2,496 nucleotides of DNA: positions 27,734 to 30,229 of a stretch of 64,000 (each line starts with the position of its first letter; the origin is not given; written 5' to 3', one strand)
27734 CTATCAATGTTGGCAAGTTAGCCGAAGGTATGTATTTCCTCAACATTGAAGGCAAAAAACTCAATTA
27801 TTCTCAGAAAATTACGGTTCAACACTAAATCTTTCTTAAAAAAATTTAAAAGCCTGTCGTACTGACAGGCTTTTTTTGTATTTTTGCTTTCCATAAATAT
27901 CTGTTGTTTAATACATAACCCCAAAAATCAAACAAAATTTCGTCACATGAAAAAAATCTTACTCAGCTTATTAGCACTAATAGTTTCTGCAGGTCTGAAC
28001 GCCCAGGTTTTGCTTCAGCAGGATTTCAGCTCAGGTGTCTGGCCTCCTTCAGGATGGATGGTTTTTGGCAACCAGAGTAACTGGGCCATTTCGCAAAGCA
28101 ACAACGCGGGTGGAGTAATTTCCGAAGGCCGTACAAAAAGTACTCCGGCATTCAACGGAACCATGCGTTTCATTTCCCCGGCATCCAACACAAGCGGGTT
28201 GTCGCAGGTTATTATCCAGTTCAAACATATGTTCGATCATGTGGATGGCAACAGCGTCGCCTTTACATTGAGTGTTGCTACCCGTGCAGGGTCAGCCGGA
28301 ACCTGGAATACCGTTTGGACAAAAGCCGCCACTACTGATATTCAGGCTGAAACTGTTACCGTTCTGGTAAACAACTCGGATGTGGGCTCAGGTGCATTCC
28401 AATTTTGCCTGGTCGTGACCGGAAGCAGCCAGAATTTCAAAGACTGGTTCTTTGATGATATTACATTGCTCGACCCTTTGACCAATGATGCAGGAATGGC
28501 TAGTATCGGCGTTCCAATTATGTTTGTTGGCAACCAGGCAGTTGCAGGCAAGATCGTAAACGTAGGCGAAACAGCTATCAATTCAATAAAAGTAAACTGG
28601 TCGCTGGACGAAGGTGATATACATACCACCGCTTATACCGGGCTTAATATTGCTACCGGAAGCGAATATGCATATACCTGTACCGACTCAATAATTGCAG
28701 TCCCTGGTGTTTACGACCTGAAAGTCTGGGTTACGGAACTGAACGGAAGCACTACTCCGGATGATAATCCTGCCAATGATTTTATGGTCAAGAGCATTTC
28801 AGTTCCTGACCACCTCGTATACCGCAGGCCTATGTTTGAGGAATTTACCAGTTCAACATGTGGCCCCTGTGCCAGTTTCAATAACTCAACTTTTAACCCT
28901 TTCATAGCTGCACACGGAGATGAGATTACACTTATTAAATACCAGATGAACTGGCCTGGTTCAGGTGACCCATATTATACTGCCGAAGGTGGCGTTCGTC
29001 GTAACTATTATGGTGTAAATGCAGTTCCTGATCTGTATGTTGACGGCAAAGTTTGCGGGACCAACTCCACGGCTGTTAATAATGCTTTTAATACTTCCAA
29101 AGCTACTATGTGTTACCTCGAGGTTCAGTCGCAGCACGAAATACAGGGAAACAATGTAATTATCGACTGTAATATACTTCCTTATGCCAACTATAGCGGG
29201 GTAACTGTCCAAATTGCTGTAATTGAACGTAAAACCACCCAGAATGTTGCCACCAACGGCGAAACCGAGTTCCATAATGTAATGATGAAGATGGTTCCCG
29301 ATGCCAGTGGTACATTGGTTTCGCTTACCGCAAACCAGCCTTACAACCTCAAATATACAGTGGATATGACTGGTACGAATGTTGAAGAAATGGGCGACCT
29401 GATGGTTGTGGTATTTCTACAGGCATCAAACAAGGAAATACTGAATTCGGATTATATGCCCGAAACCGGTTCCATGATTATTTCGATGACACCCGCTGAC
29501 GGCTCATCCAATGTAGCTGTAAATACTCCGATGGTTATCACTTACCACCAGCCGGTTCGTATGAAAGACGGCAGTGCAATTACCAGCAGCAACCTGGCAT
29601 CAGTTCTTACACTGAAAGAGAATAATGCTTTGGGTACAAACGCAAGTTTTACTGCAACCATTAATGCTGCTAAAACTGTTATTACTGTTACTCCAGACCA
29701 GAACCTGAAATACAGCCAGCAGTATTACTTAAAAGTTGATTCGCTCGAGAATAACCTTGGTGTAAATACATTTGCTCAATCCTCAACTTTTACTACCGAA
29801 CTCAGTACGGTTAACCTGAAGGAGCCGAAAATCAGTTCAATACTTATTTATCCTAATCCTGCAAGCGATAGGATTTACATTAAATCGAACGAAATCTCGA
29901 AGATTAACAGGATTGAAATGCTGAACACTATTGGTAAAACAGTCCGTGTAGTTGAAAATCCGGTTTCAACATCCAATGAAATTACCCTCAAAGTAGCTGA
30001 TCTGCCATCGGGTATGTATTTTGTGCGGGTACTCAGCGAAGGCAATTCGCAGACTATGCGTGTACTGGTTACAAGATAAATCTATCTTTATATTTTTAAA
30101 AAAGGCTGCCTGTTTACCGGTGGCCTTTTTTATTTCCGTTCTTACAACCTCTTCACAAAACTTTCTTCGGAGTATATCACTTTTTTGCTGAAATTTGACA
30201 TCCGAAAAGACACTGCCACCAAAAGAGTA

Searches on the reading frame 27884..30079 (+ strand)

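Call 55: search_protein_families(library=pfam, proteins=[window:27884-30079:+], max_evalue=0.001)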
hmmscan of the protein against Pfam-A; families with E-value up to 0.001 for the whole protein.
window:27884-30079:+ (731 aa): 2 families
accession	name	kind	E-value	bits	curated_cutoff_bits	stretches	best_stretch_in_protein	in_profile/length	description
PF18962.6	Por_Secre_tail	-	1.1e-13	51.7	27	1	655-728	1-74/75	Secretion system C-terminal sorting domain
PF13205.12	Big_5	-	3.8e-09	37.7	23.6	1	531-638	6-105/105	Bacterial Ig-like domain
